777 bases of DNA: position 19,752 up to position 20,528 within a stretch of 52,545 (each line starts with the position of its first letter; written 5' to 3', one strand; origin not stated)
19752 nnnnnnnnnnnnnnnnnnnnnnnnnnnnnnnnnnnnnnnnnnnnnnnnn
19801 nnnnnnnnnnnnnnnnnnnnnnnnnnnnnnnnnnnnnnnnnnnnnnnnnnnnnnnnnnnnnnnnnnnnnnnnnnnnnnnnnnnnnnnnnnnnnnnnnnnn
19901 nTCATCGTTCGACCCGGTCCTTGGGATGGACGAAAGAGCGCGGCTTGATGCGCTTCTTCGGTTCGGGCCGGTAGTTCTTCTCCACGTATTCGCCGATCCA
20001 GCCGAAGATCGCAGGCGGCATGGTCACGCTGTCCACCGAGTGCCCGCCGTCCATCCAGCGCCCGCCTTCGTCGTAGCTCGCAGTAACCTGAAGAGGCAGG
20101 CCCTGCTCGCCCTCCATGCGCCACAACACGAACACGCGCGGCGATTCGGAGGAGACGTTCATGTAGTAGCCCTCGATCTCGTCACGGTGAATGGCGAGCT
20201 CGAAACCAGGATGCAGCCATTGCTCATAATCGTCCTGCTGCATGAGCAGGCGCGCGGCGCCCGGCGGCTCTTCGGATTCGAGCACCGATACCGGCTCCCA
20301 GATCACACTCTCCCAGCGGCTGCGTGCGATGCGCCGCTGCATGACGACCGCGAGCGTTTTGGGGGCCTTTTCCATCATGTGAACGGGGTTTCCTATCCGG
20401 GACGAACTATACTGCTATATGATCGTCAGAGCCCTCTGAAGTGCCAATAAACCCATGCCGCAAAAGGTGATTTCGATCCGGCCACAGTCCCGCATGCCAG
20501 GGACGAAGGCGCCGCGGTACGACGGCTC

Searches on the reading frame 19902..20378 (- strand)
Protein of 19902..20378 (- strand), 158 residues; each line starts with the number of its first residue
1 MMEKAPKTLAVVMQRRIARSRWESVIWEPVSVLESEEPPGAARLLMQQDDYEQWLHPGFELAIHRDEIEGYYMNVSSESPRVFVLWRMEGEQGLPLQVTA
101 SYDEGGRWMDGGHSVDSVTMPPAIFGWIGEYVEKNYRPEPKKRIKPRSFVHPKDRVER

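Call 34: search_protein_families(library=pfam, proteins=[window:19902-20378:-], max_evalue=0.0001)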
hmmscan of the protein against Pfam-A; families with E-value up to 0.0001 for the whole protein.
window:19902-20378:- (158 aa): 1 family
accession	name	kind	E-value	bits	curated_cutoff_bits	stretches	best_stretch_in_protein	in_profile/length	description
PF11749.13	DUF3305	-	3.7e-45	154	25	1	9-145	2-140/140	Protein of unknown function (DUF3305)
